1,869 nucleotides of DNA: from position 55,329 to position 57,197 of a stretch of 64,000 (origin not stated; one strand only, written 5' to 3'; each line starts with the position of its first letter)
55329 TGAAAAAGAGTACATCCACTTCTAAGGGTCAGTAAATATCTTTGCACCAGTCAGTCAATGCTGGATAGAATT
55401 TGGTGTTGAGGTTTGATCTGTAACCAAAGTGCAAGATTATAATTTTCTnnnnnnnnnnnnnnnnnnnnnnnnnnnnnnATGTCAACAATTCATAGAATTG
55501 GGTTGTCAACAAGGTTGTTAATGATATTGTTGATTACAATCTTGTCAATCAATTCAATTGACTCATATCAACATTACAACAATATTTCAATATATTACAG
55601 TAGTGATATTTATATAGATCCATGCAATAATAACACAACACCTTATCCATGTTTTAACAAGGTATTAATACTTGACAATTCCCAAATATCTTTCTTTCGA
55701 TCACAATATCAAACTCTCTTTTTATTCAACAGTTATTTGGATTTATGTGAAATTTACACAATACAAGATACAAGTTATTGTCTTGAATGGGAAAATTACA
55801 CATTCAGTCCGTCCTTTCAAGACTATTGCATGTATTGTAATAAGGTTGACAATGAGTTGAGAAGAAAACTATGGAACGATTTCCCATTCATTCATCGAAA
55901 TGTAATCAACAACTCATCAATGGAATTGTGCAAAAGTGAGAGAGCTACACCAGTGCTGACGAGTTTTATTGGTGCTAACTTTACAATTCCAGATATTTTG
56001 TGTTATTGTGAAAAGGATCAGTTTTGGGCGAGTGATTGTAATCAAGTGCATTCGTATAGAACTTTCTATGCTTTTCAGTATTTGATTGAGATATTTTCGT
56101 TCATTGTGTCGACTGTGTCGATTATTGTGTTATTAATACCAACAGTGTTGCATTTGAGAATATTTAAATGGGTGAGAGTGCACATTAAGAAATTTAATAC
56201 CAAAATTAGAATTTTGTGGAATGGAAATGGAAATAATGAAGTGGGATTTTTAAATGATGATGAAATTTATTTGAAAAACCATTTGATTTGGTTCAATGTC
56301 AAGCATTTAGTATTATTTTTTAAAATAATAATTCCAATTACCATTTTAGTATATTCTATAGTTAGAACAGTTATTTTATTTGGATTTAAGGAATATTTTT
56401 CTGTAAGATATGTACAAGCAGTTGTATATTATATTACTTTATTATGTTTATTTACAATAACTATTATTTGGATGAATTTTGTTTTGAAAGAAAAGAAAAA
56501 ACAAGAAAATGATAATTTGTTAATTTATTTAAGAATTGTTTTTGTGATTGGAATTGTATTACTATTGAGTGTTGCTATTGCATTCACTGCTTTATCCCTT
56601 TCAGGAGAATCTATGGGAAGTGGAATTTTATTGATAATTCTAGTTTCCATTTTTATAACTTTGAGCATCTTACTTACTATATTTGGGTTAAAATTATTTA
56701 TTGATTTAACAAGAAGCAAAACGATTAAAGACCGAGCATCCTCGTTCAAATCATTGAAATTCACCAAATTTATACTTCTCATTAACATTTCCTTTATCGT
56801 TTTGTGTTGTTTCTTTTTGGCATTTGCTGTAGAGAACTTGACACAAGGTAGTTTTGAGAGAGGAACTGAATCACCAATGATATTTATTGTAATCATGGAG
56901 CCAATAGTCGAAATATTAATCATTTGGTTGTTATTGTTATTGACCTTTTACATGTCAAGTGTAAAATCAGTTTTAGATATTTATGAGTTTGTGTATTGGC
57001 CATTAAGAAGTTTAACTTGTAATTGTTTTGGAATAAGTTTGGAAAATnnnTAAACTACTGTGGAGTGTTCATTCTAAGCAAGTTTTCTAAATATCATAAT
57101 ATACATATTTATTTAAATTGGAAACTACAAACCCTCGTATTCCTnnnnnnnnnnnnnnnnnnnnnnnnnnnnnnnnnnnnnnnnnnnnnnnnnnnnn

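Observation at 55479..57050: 7TM receptor-like gene with Cys-rich ectodomain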

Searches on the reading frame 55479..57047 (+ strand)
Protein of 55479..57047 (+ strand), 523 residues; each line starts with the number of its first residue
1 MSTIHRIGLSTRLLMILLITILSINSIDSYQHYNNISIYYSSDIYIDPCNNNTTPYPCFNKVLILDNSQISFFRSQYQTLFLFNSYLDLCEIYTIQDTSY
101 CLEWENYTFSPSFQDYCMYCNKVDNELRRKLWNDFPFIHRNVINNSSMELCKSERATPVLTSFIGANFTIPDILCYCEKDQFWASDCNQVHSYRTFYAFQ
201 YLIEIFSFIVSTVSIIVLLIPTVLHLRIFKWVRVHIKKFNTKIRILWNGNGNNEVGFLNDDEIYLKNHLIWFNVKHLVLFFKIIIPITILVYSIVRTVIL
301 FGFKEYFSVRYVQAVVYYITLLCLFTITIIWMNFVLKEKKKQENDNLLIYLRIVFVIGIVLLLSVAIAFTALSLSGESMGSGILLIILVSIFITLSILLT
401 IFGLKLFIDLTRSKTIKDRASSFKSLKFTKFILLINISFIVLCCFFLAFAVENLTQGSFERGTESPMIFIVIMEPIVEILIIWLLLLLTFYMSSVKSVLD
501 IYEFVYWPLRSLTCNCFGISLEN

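Call 4: search_protein_families(library=pfam, proteins=[window:55479-57047:+], max_evalue=1)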
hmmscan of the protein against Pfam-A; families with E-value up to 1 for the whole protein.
window:55479-57047:+ (523 aa): 0 families

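Call 5: find_homologous_proteins(query=window:55479-57047:+, max_evalue=0.001)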
Query window:55479-57047:+ (523 aa): 1 proteins with E <= 0.001 among 8000 candidates.
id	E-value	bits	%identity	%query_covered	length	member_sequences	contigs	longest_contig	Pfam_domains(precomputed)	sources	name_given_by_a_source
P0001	1.5e-112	395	42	93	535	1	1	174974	-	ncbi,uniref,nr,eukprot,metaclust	ncbi:predicted protein [Naegleria gruberi]|uniref:Predicted protein n=1 Tax=Naegleria gruberi TaxID=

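Call 9: search_solved_structures(query=A1, max_evalue=10)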
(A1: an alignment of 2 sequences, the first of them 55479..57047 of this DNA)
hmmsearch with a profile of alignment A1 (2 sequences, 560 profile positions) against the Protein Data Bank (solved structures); distinct sequences matched with E-value up to 10: 1.
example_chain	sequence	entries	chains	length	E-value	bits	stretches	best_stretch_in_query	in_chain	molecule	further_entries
9g83_J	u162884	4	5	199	8.6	7.9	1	320-401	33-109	NADH-quinone oxidoreductase subunit J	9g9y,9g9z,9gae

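Call 12: find_encoding_contigs(protein=window:55479-57047:+, flank=6000, max_places=4)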
Protein window:55479-57047:+ (523 aa): no gene with exactly this product is on record in the collection.

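Call 13: find_encoding_contigs(protein=P0001, flank=8000, max_places=4)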
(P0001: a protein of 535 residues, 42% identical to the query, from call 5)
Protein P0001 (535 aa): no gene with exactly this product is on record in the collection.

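Call 25: search_protein_representatives(alignment_id=A1)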
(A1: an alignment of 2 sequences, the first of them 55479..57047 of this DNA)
Query: 2 sequences, 560 profile positions. Proteins with E-value up to 0.001 (for the whole library): 6; up to 1e-10: 6; up to 1e-30: 6. The best 6 are listed.
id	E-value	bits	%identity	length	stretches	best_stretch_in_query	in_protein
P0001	0.0e+00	1034.4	-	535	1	1-560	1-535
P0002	7.8e-140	483.4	-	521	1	14-545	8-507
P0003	9.4e-94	331.3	-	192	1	361-556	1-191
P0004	3.5e-91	322.9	-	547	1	30-558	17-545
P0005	2.0e-73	264.3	-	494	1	25-485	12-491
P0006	1.3e-59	218.6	-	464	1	115-551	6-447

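Call 27: list_cluster_members(proteins=[P0002, P0003, P0004, P0005, P0006])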
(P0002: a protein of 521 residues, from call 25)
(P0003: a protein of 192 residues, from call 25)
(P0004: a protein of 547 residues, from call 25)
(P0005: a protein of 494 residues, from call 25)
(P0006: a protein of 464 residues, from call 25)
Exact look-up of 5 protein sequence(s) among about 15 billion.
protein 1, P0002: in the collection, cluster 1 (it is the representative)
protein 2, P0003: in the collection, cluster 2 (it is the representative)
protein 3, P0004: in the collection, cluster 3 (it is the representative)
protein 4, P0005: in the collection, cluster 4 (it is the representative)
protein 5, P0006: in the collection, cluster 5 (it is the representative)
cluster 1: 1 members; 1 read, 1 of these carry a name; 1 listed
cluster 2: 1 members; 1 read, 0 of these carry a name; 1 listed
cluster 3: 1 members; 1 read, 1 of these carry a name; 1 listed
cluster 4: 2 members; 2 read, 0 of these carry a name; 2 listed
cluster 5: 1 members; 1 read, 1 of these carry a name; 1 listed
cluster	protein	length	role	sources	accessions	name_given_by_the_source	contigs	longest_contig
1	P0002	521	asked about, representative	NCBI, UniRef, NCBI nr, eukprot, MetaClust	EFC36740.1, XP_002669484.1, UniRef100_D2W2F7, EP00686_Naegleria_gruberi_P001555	predicted protein [Naegleria gruberi] | Predicted protein n=1 Tax=Naegleria gruberi TaxID=5762 RepID=D2W2F7_NAEGR | uncharacterized protein NAEGRDRAFT_75572 [Naegleria gruberi]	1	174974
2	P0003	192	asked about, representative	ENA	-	-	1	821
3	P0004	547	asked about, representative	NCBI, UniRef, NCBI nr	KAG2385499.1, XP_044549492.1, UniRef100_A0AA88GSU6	hypothetical protein C9374_003314 [Naegleria lovaniensis] | Uncharacterized protein n=1 Tax=Naegleria lovaniensis TaxID=51637 RepID=A0AA88GSU6_NAELO | uncharacterized protein C9374_003314 [Naegleria lovaniensis]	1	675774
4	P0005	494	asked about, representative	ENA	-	-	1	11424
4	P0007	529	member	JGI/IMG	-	-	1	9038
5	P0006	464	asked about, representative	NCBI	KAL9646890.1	hypothetical protein ABK040_013750 [Willaertia magna]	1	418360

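Call 31: find_homologous_proteins(query=A2, max_evalue=0.01)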
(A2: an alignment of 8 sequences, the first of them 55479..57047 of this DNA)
Query A2 (8 sequences) (523 aa, profile of the alignment): 2 proteins with E <= 0.01 among 8000 candidates.
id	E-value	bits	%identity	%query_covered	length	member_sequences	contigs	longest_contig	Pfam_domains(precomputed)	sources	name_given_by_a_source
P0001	5.0e-222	757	42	93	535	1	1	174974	-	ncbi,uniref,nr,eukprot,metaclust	ncbi:predicted protein [Naegleria gruberi]|uniref:Predicted protein n=1 Tax=Naegleria gruberi TaxID=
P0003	1.5e-74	270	96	37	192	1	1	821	-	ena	-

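Call 32: predict_structure(alignment_id=A1)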
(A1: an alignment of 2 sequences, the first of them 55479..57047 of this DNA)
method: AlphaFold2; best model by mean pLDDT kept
length: 523 residues; sequences in the alignment: 2
mean_pLDDT: 41.7   pTM: 0.28
mean pLDDT of the five models: 41.7, 38.6, 38.3, 36.8, 36.8
residues with pLDDT >= 90: 0; 70-90: 0; 50-70: 143; < 50: 380
segments of 3 or more residues with pLDDT < 50: 3-5, 18-153, 155-186, 188-204, 206-208, 214-216, 218-230, 235-281, 297-312, 333-343, 410-412, 414-430, 452-476, 486-523
pLDDT, mean of each block of 10 residues (from residue 1): 48 50 36 28 26 29 25 24 24 26 24 25 31 28 36 44 28 43 46 41 49 49 43 45 37 30 34 42 51 51 42 53 54 48 52 62 61 53 58 62 54 47 44 52 53 42 37 47 49 43 35 29 29
secondary structure, 60 per line:
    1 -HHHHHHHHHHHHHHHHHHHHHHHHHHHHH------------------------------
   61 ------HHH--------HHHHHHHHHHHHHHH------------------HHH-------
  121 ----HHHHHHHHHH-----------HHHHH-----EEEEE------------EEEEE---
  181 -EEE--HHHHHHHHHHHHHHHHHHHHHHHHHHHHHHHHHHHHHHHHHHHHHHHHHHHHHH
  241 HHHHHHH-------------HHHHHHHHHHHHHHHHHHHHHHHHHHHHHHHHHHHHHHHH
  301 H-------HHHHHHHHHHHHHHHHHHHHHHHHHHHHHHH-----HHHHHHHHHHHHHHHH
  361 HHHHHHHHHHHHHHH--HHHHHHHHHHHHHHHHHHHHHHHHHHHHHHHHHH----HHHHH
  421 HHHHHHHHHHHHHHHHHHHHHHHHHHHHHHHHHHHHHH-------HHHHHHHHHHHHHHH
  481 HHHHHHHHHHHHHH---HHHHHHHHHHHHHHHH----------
elements in order: H2-30 H78-92 H125-134 H146-150 E156-160 E173-177 E182-184 H187-247 H261-301 H309-339 H345-375 H378-411 H416-458 H466-494 H498-513

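Call 34: search_solved_structures(query=A2, max_evalue=10, show_alignments=2)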
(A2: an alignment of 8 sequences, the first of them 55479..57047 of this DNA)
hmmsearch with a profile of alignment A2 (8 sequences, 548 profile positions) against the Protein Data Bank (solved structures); distinct sequences matched with E-value up to 10: 1.
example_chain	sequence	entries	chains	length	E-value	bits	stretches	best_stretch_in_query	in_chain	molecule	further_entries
7aed_A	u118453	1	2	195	0.6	12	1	98-187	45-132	PrgL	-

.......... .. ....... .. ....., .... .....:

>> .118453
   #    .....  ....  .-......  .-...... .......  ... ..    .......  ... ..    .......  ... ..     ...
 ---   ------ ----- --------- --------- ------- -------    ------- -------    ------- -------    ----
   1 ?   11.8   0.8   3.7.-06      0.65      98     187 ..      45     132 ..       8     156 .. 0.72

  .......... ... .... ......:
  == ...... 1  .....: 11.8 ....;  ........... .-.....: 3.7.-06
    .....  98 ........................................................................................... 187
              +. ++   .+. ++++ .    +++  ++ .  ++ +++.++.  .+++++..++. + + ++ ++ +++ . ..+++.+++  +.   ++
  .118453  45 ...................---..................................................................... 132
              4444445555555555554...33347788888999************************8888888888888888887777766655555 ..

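Call 35: search_protein_families(library=pfam, alignment_id=A2, max_evalue=10)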
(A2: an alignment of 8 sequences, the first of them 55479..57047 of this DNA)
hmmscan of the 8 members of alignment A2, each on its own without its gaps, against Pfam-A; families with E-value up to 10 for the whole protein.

A. member 1, window:55479-57047:+ (523 aa): 1 family
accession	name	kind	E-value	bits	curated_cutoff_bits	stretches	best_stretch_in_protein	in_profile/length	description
PF17627.7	IncE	-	1.2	9.6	27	1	322-398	12-87/132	Inclusion membrane protein E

B. families by the number of members that match (of 8 scanned): 7 families
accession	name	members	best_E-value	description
PF06703.16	SPC25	2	2.7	Microsomal signal peptidase 25 kDa subunit (SPC25)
PF06127.16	Mpo1-like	1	0.085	2-hydroxy-palmitic acid dioxygenase Mpo1-like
PF24057.1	DUF7358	1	0.2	Domain of unknown function (DUF7358)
PF17627.7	IncE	1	1.2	Inclusion membrane protein E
PF03706.18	LPG_synthase_TM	1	2.8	Lysylphosphatidylglycerol synthase TM region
PF02096.25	60KD_IMP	1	5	60Kd inner membrane protein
PF11992.13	TgpA_N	1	9.5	TgpA N-terminal domain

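Call 43: predict_structure(alignment_id=A2)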
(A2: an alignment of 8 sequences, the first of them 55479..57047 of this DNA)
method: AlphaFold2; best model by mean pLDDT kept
length: 523 residues; sequences in the alignment: 8
mean_pLDDT: 61.0   pTM: 0.57
mean pLDDT of the five models: 61.0, 55.6, 53.5, 51.9, 47.6
residues with pLDDT >= 90: 0; 70-90: 182; 50-70: 196; < 50: 145
segments of 3 or more residues with pLDDT < 50: 1-35, 67-84, 105-111, 162-171, 247-272, 302-308, 342-344, 419-423, 456-467, 508-523
pLDDT, mean of each block of 10 residues (from residue 1): 37 42 30 51 76 69 57 34 59 63 49 64 73 58 67 74 41 70 70 69 82 80 62 56 48 40 41 56 78 72 48 70 73 64 53 71 71 59 71 77 72 56 58 82 78 48 45 75 84 64 53 42 35
secondary structure, 60 per line:
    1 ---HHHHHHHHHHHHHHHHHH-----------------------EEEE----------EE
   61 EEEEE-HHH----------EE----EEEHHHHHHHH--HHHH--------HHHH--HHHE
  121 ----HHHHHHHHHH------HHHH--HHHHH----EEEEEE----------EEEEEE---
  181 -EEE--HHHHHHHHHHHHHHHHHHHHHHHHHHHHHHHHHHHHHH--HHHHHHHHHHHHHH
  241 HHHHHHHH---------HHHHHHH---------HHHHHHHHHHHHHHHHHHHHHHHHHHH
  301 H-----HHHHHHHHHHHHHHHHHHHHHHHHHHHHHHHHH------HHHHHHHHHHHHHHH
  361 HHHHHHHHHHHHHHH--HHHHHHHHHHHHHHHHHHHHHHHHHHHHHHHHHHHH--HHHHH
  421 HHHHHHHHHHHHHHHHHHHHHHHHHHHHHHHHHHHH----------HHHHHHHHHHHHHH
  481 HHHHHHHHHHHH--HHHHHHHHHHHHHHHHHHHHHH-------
elements in order: H4-21 E45-48 E59-65 E86-88 H89-96 H99-102 H111-114 H125-134 H141-144 H147-151 E156-161 E172-177 E182-184 H187-224 H227-248 H258-264 H274-301 H307-339 H346-375 H378-413 H416-456 H467-492 H495-516

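Call 49: fold_search(model_id=the predicted structure, library=pdb)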
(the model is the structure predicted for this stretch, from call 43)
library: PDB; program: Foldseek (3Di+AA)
matches with E <= 10: 339; with E <= 0.001: 0
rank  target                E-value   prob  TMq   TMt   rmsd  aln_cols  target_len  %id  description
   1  8xoj_R                1.0e-01  1.00  0.33  0.57   7.3       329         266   12  Cryo-EM structure of GPR30-Gq complex structure in the presence of G-1 (released 2024-04-10)
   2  6tq9_A                1.9e-01  0.82  0.26  0.38  12.1       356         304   12  Crystal structure of the Orexin-1 receptor in complex with SB-408124 (released 2020-01-01)
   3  7wv9_R                2.1e-01  0.77  0.24  0.38  16.3       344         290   12  Allosteric modulator ZCZ011 binding to CP55940-bound cannabinoid receptor 1 in complex with Gi protein (released 2022-06-15)
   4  7xw7_R                2.3e-01  0.87  0.28  0.27   8.8       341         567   12  TSHR-K1-70 complex (released 2022-08-17)
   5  9m8k_R                2.4e-01  0.99  0.35  0.59  10.6       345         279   11  cryo-EM structure of human TAS2R4 with oligopeptide (released 2026-03-18)
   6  8iy5_R                2.7e-01  0.82  0.28  0.40  11.0       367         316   13  ETB-Gi complex bound to endothelin-1 (released 2023-08-16)
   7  6tp3_B                2.9e-01  0.89  0.29  0.44  10.5       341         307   11  Crystal structure of the Orexin-1 receptor in complex with daridorexant (released 2020-01-01)
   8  6tp4_A                3.1e-01  0.87  0.29  0.45  10.2       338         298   11  Crystal structure of the Orexin-1 receptor in complex with ACT-462206 (released 2020-01-01)
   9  6tos_A                3.2e-01  0.84  0.28  0.44  10.0       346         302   11  Crystal structure of the Orexin-1 receptor in complex with GSK1059865 (released 2020-01-15)
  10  6tq9_B                3.7e-01  0.66  0.26  0.38  12.9       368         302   11  Crystal structure of the Orexin-1 receptor in complex with SB-408124 (released 2020-01-01)
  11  6tod_B                4.0e-01  0.77  0.28  0.43  11.9       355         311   11  Crystal structure of the Orexin-1 receptor in complex with EMPA (released 2020-01-01)
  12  6tp3_A                4.0e-01  0.60  0.24  0.35  12.4       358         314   12  Crystal structure of the Orexin-1 receptor in complex with daridorexant (released 2020-01-01)
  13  5dhg_A                4.2e-01  0.97  0.35  0.58   6.3       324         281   12  The crystal structure of nociceptin/orphanin FQ peptide receptor (NOP) in complex with C-35 (PSI Community Target) (released 2015-10-21)
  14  6tod_A                4.2e-01  0.75  0.28  0.42  10.6       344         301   12  Crystal structure of the Orexin-1 receptor in complex with EMPA (released 2020-01-01)
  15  6to7_B                4.6e-01  0.75  0.27  0.40  13.7       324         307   12  Crystal structure of the Orexin-1 receptor in complex with suvorexant at 2.29 A resolution (released 2020-01-01)
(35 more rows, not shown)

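Call 54: find_encoding_contigs(protein=P0004, flank=8000, max_places=3)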
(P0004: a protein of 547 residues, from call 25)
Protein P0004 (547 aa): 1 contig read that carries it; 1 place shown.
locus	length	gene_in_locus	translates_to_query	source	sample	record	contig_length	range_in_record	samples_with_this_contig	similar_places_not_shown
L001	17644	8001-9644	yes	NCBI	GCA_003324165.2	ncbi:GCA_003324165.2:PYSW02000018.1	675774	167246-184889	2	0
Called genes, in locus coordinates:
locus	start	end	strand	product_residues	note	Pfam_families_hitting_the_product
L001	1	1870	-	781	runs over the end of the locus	PF01412:ArfGap, PF14593:PH_3 (faint), PF20399:PH_20 (faint), PF00169:PH, PF15413:PH_11, PF00169:PH, PF15409:PH_8 (weak)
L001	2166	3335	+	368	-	-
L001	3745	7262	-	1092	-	PF03810:IBN_N (weak), PF23227:HEAT_MROH2B_C (faint), PF02985:HEAT (faint), PF08167:RIX1 (faint), PF12717:Cnd1 (faint), PF25780:TPR_IPO5, PF13513:HEAT_EZ (weak), PF25574:TPR_IMB1, +14 more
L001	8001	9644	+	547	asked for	-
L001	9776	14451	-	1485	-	PF05773:RWD (weak), PF22949:HRI2_3H (weak), PF00069:Pkinase, PF07714:PK_Tyr_Ser-Thr, PF00069:Pkinase, PF13393:tRNA-synt_His, PF12745:HGTP_anticodon2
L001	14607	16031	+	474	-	PF01704:UDPGP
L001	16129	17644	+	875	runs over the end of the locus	PF06046:Sec6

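Call 55: find_encoding_contigs(protein=P0007, flank=8000, max_places=3)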
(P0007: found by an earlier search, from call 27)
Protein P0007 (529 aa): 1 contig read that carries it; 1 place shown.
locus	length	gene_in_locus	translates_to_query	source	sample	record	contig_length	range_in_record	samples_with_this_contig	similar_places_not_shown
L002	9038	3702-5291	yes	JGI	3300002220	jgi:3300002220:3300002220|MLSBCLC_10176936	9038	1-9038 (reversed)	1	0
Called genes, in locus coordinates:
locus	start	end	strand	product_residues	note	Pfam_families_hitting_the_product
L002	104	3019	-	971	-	PF02985:HEAT (faint), PF05004:IFRD (faint), PF10363:RTP1_C1 (faint), PF12755:Vac14_Fab1_bd (faint), PF13513:HEAT_EZ (faint), PF23227:HEAT_MROH2B_C (faint), PF25780:TPR_IPO5, PF25574:TPR_IMB1, +9 more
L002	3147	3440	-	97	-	PF03810:IBN_N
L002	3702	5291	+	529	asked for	-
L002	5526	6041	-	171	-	-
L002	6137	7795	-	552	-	PF00069:Pkinase, PF07714:PK_Tyr_Ser-Thr, PF13393:tRNA-synt_His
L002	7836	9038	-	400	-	?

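Call 56: find_encoding_contigs(protein=P0002, flank=10000, max_places=3)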
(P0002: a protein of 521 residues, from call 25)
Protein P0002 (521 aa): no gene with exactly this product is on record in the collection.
